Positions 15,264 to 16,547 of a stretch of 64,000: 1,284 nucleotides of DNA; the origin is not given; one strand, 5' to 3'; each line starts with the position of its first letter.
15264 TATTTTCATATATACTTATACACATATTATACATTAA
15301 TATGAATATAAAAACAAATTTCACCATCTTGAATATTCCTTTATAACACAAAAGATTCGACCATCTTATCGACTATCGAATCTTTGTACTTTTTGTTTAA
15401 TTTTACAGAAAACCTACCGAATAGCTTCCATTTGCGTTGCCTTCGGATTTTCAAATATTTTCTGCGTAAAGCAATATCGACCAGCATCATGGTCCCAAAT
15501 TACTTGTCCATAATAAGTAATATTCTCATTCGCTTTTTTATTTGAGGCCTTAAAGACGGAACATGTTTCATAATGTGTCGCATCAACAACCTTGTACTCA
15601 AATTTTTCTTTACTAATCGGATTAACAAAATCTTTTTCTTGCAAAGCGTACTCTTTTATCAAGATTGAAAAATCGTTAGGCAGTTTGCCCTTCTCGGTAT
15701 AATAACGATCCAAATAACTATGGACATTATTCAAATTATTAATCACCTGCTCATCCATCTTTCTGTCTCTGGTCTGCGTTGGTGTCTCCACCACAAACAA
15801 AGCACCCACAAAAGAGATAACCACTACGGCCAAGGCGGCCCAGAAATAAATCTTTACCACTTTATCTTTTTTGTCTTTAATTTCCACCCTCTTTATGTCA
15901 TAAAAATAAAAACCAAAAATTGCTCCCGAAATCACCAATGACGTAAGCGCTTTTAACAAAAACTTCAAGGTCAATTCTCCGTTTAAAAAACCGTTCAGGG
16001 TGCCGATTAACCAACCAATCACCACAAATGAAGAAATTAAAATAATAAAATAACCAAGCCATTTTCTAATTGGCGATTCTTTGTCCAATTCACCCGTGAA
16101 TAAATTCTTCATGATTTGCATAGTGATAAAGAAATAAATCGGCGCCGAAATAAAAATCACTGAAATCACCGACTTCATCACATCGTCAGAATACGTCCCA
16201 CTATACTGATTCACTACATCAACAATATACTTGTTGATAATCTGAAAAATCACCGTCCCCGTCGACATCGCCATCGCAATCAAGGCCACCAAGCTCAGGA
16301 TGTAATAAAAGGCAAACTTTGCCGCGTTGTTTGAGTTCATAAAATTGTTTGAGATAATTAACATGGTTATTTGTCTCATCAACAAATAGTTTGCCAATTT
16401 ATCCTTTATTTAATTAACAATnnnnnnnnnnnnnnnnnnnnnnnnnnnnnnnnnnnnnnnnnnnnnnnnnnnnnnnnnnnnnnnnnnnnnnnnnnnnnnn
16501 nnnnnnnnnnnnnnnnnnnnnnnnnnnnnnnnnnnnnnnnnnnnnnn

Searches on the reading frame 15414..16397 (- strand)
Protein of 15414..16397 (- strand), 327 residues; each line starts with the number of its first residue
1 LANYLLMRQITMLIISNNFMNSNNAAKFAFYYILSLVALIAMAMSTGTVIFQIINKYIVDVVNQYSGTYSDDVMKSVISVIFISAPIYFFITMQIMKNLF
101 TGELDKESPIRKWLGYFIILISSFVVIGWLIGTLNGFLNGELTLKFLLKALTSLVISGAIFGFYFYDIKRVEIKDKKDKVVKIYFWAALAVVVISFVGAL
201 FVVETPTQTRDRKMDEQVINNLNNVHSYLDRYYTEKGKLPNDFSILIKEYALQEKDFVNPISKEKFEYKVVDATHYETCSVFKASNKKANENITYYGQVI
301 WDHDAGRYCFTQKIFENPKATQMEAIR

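Call 3: search_protein_families(library=pfam, proteins=[window:15414-16397:-], max_evalue=1)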
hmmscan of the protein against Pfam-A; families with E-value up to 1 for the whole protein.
window:15414-16397:- (327 aa): 6 families
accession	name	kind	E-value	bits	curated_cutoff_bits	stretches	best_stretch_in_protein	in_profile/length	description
PF18920.5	DUF5671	-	8.1e-15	55.3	28.4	1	29-162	2-130/132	Domain of unknown function (DUF5671)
PF01292.26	Ni_hydr_CYTB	-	0.012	15.8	30.1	1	108-228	41-146/179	Prokaryotic cytochrome b561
PF16734.10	Pilin_GH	-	0.11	13.4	28.9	1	220-321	6-96/114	Type IV pilin-like G and H, putative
PF19545.4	DUF6069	-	0.49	10.9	27.2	1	181-209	76-104/129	Family of unknown function (DUF6069)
PF03600.22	CitMHS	-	0.49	9.9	31.9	0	27-199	116-220/336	Citrate transporter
PF00122.25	E1-E2_ATPase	-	0.58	10.1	28.1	0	96-157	98-158/181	E1-E2 ATPase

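Call 69: search_protein_families(library=phrogs, proteins=[window:15414-16397:-], max_evalue=0.01)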
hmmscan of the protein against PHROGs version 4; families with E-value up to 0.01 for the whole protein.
window:15414-16397:- (327 aa): 0 families

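Call 71: search_solved_structures(query=window:15414-16397:-, max_evalue=1)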
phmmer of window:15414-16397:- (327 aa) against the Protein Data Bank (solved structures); distinct sequences matched with E-value up to 1: 0.
